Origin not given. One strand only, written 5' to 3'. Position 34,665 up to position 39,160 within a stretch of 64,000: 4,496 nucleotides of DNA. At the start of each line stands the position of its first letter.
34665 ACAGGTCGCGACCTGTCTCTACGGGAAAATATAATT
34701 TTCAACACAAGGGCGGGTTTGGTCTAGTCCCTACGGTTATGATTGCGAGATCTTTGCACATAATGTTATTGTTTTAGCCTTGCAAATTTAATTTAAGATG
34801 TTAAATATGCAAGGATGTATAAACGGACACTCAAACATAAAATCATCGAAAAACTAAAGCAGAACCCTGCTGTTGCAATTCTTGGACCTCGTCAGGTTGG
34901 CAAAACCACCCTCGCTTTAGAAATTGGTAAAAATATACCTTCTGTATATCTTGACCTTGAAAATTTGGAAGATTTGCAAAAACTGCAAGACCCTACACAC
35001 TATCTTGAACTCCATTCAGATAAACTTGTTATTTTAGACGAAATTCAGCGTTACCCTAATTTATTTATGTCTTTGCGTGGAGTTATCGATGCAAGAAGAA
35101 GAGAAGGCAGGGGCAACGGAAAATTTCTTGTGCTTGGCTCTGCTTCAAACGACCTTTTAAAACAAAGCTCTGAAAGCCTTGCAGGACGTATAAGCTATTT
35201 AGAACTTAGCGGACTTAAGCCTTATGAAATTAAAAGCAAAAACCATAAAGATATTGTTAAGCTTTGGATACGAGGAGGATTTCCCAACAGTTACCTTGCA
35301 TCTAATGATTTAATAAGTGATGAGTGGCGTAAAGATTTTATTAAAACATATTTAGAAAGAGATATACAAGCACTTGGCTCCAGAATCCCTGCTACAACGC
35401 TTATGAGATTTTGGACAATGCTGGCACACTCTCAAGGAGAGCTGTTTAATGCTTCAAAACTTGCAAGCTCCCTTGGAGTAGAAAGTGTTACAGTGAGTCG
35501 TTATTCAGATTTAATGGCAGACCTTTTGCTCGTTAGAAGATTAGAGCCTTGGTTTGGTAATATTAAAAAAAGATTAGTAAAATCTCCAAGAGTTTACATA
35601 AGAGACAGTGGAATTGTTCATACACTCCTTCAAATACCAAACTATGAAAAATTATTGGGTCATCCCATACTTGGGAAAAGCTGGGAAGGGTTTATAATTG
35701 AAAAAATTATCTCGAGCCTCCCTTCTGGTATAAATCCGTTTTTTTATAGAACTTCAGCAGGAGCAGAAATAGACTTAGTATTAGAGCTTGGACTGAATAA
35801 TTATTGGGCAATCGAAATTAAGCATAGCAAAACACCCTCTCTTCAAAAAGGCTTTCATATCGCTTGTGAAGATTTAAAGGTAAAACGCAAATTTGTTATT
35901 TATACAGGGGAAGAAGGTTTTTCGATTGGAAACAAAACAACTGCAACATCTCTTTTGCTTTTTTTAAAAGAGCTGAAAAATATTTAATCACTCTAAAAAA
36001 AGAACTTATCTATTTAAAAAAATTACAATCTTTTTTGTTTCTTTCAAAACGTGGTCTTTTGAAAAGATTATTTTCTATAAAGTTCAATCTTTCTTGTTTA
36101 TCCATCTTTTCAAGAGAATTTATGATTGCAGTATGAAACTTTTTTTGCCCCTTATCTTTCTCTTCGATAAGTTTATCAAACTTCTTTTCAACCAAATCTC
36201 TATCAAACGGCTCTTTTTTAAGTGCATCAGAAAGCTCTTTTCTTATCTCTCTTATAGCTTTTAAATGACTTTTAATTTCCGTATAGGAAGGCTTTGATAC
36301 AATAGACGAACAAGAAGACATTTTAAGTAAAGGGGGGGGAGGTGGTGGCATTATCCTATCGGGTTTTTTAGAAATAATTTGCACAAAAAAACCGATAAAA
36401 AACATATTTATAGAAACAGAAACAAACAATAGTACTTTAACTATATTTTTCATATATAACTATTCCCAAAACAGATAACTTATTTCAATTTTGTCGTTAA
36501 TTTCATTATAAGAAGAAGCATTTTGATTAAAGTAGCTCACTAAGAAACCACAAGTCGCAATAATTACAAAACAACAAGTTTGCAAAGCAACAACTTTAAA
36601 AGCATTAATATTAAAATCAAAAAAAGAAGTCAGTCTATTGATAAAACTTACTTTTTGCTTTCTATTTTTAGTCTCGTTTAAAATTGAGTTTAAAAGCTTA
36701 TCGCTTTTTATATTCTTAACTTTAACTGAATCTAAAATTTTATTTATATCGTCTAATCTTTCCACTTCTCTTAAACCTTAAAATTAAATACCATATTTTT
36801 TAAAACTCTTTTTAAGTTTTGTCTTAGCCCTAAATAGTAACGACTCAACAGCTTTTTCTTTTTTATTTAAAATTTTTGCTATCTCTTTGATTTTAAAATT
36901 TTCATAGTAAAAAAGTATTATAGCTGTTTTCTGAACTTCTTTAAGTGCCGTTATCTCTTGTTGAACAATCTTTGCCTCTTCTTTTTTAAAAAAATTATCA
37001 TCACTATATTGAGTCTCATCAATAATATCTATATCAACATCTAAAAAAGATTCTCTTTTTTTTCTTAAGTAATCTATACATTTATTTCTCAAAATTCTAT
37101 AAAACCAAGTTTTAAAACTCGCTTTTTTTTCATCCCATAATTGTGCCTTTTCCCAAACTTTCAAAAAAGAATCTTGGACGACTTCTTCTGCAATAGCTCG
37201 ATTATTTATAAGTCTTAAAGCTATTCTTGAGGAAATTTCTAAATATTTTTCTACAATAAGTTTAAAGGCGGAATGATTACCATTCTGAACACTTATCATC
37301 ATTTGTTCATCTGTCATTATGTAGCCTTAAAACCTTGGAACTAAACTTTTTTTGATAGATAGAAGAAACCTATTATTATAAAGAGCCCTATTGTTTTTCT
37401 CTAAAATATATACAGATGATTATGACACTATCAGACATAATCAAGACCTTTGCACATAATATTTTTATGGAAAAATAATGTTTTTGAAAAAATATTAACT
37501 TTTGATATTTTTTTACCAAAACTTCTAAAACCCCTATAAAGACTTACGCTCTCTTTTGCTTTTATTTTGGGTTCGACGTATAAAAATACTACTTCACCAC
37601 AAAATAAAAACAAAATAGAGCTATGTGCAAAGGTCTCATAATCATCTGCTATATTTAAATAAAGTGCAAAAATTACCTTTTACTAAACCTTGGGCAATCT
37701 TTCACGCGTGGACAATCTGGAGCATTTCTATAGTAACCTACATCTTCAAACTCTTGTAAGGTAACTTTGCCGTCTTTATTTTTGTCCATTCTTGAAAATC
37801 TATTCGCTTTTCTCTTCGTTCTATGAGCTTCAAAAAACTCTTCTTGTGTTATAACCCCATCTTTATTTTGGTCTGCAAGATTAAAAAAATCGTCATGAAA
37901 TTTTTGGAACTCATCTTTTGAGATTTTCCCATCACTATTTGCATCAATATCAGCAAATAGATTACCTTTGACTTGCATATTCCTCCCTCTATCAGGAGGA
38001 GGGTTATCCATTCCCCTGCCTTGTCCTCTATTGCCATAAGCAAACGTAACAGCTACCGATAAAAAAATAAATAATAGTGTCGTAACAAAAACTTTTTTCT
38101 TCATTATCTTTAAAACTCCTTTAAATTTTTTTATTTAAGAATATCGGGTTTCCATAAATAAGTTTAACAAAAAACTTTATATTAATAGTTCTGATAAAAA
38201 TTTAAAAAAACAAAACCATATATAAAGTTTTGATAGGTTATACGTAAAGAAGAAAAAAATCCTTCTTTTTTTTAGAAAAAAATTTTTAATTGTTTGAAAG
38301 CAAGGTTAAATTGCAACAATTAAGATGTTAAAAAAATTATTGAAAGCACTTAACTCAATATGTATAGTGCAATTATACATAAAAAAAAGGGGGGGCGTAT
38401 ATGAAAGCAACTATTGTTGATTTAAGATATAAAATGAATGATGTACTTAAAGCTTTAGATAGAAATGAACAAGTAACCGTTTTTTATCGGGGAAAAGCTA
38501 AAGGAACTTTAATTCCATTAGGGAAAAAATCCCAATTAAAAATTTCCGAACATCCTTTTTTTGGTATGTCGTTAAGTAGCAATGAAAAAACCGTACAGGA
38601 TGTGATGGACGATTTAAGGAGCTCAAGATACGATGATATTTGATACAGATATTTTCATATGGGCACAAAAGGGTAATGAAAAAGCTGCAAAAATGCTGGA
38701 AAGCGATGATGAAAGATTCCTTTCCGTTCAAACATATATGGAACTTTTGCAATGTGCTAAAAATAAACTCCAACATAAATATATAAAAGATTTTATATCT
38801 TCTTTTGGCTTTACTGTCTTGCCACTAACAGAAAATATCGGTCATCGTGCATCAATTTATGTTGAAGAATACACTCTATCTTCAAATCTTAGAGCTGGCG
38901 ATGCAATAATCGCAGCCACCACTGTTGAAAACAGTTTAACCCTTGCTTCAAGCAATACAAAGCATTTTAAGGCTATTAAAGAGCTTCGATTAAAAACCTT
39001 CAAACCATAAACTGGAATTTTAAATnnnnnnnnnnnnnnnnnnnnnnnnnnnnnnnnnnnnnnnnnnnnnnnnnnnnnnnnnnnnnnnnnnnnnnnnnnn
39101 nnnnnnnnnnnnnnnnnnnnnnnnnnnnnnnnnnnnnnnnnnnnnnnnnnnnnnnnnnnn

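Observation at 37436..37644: Perfect 8-bp target-site duplication around a 193-bp element, evidence that the repeat family arose by transposition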

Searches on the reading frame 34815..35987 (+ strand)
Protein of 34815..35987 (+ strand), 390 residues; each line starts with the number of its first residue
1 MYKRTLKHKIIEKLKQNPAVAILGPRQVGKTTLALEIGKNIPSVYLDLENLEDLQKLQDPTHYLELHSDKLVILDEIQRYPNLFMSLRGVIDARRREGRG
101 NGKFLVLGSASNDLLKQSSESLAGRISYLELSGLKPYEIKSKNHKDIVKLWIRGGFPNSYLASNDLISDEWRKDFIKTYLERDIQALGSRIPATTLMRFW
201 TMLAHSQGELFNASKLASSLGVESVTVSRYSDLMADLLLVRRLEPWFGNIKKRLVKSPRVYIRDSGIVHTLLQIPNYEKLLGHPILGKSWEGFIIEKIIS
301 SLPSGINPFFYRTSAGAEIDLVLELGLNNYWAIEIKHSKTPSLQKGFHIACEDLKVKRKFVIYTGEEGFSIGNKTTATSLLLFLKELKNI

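Call 9: search_protein_families(library=pfam, proteins=[window:34815-35987:+])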
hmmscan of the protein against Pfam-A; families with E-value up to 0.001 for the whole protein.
window:34815-35987:+ (390 aa): 3 families
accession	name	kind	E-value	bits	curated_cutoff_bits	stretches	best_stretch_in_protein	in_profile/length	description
PF13635.12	DUF4143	-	1.2e-44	152.3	28.1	1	181-337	1-159/160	Domain of unknown function (DUF4143)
PF13173.12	AAA_14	-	1.8e-25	89.9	27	1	17-138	2-127/129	AAA domain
PF20720.3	nSTAND3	-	0.00085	19.5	27.2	0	8-43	8-43/155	Novel STAND NTPase 3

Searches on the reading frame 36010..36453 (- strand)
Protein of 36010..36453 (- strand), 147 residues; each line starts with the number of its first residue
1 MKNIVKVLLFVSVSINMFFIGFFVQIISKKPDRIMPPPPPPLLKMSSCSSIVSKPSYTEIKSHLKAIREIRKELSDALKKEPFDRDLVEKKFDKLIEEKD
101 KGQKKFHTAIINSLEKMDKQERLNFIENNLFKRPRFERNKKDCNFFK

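Call 9: search_protein_families(library=pfam, proteins=[window:36010-36453:-])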
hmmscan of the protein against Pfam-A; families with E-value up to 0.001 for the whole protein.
window:36010-36453:- (147 aa): 2 families
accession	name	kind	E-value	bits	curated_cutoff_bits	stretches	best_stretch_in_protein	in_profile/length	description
PF13801.11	Metal_resist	-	1.5e-06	28.8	29.2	1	58-122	59-123/125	Heavy-metal resistance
PF13851.11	GAS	-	0.00079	19.3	32.3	1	57-122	80-145/200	Growth-arrest specific micro-tubule binding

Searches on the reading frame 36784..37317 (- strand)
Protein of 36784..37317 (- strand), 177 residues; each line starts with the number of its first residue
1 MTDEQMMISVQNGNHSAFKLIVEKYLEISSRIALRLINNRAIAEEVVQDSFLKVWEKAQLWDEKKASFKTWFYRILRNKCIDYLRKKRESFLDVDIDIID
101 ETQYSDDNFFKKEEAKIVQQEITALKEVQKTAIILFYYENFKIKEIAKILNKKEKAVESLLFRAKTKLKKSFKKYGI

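Call 9: search_protein_families(library=pfam, proteins=[window:36784-37317:-])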
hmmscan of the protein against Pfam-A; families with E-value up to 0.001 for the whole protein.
window:36784-37317:- (177 aa): 4 families
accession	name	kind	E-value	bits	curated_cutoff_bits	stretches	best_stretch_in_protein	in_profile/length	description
PF04542.20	Sigma70_r2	-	6.3e-19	68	24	1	22-88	2-69/71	Sigma-70 region 2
PF08281.18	Sigma70_r4_2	-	7.5e-14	51.6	25.7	1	117-168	3-54/54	Sigma-70, region 4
PF04545.22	Sigma70_r4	-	3.7e-06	26.8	24.1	1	124-170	4-50/50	Sigma-70, region 4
PF22233.2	PhyR_sigma-like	-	0.00091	19.4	27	0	131-166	10-45/50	Response regulator PhyR, sigma-like domain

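Call 10: find_encoding_contigs(protein=window:36784-37317:-, flank=10000, max_places=10)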
Protein window:36784-37317:- (177 aa): 2 contigs read that carry it; 1 place shown.
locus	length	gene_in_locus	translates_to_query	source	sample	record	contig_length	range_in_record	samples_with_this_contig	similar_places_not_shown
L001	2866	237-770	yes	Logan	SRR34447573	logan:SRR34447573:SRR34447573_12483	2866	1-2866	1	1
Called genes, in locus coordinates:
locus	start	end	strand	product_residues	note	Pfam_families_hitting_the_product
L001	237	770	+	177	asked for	PF04542:Sigma70_r2, PF08281:Sigma70_r4_2, PF04545:Sigma70_r4 (weak)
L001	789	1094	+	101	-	-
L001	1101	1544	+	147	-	PF13801:Metal_resist (weak)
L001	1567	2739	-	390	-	PF13173:AAA_14, PF13635:DUF4143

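Call 16: find_homologous_proteins(query=window:36784-37317:-, max_evalue=1e-10)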
Query window:36784-37317:- (177 aa): 50 proteins with E <= 1e-10 among 263 candidates.
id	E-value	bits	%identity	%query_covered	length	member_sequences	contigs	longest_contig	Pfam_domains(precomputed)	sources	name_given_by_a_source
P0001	8.5e-105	365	100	100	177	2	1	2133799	PF04545.23,PF04542.21,PF08281.19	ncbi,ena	-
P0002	3.1e-67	243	66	98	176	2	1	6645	PF04542.21,PF08281.19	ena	-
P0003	1.6e-28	117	37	97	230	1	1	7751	PF04545.23,PF04542.21,PF08281.19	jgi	jgi:RNA polymerase sigma-70 factor (ECF subfamily)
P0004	1.1e-25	108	34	99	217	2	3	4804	PF04545.23,PF04542.21,PF08281.19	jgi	jgi:RNA polymerase sigma-70 factor (ECF subfamily)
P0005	1.4e-25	108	33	97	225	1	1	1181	PF04545.23,PF04542.21,PF08281.19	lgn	-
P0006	3.5e-25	107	33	97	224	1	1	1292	PF04545.23,PF04542.21,PF08281.19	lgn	-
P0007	3.5e-25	107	32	97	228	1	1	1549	PF04545.23,PF04542.21,PF08281.19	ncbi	-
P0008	7.0e-25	106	32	97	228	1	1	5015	PF04545.23,PF04542.21,PF08281.19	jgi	jgi:RNA polymerase sigma-70 factor (ECF subfamily)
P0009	1.1e-24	105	34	98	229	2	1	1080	PF04545.23,PF04542.21,PF08281.19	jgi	jgi:RNA polymerase sigma-70 factor (ECF subfamily)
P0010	2.0e-22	98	33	95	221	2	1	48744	PF04545.23,PF04542.21,PF08281.19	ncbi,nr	ncbi:MAG: RNA polymerase sigma factor [Ancalomicrobiaceae bacterium]|nr:RNA polymerase sigma factor 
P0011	1.0e-21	95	36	95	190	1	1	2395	PF22233.3,PF04545.23,PF04542.21,PF08281.19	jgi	jgi:RNA polymerase sigma-70 factor (ECF subfamily)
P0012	1.1e-20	92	32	96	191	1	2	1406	PF04545.23,PF04542.21,PF08281.19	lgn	-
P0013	1.2e-20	92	34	95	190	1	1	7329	PF22233.3,PF04545.23,PF04542.21,PF08281.19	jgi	jgi:RNA polymerase sigma-70 factor (ECF subfamily)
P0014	2.3e-20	91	33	96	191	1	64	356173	PF04545.23,PF04542.21,PF08281.19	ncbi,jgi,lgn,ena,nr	ncbi:MAG TPA: sigma-70 family RNA polymerase sigma factor [Bacteroidales bacterium]|jgi:RNA polymera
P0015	3.2e-20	90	32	95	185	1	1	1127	PF04545.23,PF04542.21,PF08281.19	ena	-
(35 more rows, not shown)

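Call 17: find_encoding_contigs(protein=P0002, flank=10000)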
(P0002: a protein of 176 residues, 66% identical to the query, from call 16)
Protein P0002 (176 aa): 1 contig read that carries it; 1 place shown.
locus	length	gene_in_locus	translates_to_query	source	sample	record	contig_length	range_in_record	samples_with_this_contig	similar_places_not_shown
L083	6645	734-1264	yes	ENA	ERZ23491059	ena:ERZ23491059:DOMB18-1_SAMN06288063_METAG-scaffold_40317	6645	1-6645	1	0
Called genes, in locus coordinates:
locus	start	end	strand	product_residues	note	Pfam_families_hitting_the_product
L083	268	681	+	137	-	PF10591:SPARC_Ca_bdg (faint), PF23564:EF-hand_FSTL1 (faint), PF00036:EF-hand_1 (faint), PF13405:EF-hand_6 (faint), PF13499:EF-hand_7 (faint), PF13202:EF-hand_5 (weak)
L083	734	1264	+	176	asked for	PF04542:Sigma70_r2, PF08281:Sigma70_r4_2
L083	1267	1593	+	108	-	-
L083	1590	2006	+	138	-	PF13801:Metal_resist (faint)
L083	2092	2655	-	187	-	PF02660:G3P_acyltransf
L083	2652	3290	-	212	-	PF02540:NAD_synthase (weak), PF00733:Asn_synthase (weak), PF00764:Arginosuc_synth (weak), PF01171:ATP_bind_3 (weak), PF06508:QueC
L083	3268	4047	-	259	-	PF13507:GATase_5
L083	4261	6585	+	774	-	PF02190:LON_substr_bdg, PF00004:AAA, PF07728:AAA_5 (weak), PF22667:Lon_lid, PF05362:Lon_C, PF13541:ChlI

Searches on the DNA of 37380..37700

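Call 60: search_rna_families(source=window, start=37380, end=37700, threshold=evalue, max_evalue=1)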
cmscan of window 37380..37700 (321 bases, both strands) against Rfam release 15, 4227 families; matches with E-value up to 1: 8.
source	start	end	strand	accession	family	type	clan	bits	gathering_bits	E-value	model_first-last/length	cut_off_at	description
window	37523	37636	-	RF01859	Phe_leader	Cis-reg; leader;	-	30.2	55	0.0027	1-125/125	no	Phenylalanine leader peptide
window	37533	37639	+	RF01859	Phe_leader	Cis-reg; leader;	-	27.7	55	0.0094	1-125/125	no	Phenylalanine leader peptide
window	37412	37518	-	RF02434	SpF39_sRNA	Gene; sRNA;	-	24.5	60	0.51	1-109/109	no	Streptococcus sRNA SpF39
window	37546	37621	-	RF03566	mir-4875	Gene; miRNA;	-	20.9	90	0.081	1-73/73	no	mir-4875 microRNA precursor family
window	37548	37623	+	RF03566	mir-4875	Gene; miRNA;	-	19.9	90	0.15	1-73/73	no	mir-4875 microRNA precursor family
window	37539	37628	-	RF00845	MIR158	Gene; miRNA;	-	19.6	67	0.27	1-100/100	no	MIR158 microRNA precursor family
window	37541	37627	-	RF03752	MIR5292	Gene; miRNA;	-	18.8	105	0.74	1-94/94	no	MIR5292 microRNA precursor family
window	37547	37622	-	RF00972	mir-651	Gene; miRNA;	-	17.1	106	0.99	1-86/86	no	mir-651 microRNA precursor family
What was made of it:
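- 37542..37620 (.): A 79-nt module specific to the long form. Its arms (37548-37569 and 37600-37621, the second running one base past the module) form a 22-bp-stem hairpin. It is shared by copies C, G, H and 14131, and absent from the 114-123-bp forms. Rfam gives only sub-threshold hairpin-like hits on both strands (call 60).
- No Rfam family matches; the only hits are hairpin-like, sub-threshold and on both strands (call 60).
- Tried and rejected: A permissive Rfam search gave only hairpin-like, sub-threshold hits on both strands (call 60).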

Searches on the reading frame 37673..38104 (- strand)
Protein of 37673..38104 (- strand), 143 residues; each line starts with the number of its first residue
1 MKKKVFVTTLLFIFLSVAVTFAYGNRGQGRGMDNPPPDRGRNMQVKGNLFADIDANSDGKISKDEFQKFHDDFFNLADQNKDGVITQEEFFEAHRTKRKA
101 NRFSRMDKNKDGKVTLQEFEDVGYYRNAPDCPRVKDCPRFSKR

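Call 9: search_protein_families(library=pfam, proteins=[window:37673-38104:-])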
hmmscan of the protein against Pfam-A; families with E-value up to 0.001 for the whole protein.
window:37673-38104:- (143 aa): 6 families
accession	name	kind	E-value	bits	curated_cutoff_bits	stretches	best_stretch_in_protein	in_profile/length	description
PF13202.12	EF-hand_5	-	8.8e-19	66.5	25.9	3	49-69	4-24/25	EF hand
PF00036.39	EF-hand_1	-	1.4e-16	59.2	25.4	3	71-92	3-24/29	EF hand domain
PF13405.12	EF-hand_6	-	2.6e-14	52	25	1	72-95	4-27/30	EF-hand domain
PF13499.12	EF-hand_7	-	3.6e-13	50.1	30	1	73-121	7-64/67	EF-hand domain pair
PF13833.12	EF-hand_8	-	1.2e-06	28.5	28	0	72-92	29-49/54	EF-hand domain pair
PF10591.15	SPARC_Ca_bdg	-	2.5e-05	25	22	0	50-92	60-112/113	Secreted protein acidic and rich in cysteine Ca binding region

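Call 11: find_encoding_contigs(protein=window:37673-38104:-, flank=10000, max_places=10)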
Protein window:37673-38104:- (143 aa): 1 contig read that carries it; 1 place shown.
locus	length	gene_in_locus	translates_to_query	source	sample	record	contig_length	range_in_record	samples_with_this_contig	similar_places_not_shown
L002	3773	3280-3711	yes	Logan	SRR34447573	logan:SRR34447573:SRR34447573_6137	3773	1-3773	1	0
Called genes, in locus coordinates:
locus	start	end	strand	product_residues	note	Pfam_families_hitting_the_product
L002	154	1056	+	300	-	PF02463:SMC_N (faint), PF13175:AAA_15 (faint), PF00005:ABC_tran, PF13304:AAA_21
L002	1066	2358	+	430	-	PF01964:ThiC_Rad_SAM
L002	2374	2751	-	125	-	PF01850:PIN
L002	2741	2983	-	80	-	-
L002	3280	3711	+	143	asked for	PF23564:EF-hand_FSTL1 (faint), PF00036:EF-hand_1 (faint), PF13202:EF-hand_5 (weak), PF13405:EF-hand_6 (faint), PF13833:EF-hand_8 (faint), PF13499:EF-hand_7 (weak)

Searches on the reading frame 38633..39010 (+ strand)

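Call 46: search_protein_families(library=pfam, proteins=[window:38633-39010:+])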
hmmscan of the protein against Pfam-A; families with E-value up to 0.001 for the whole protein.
window:38633-39010:+ (125 aa): 1 family
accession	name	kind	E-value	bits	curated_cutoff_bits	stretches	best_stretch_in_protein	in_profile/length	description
PF01850.27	PIN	-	4.9e-10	40.5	23.6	1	1-116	1-118/120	PIN domain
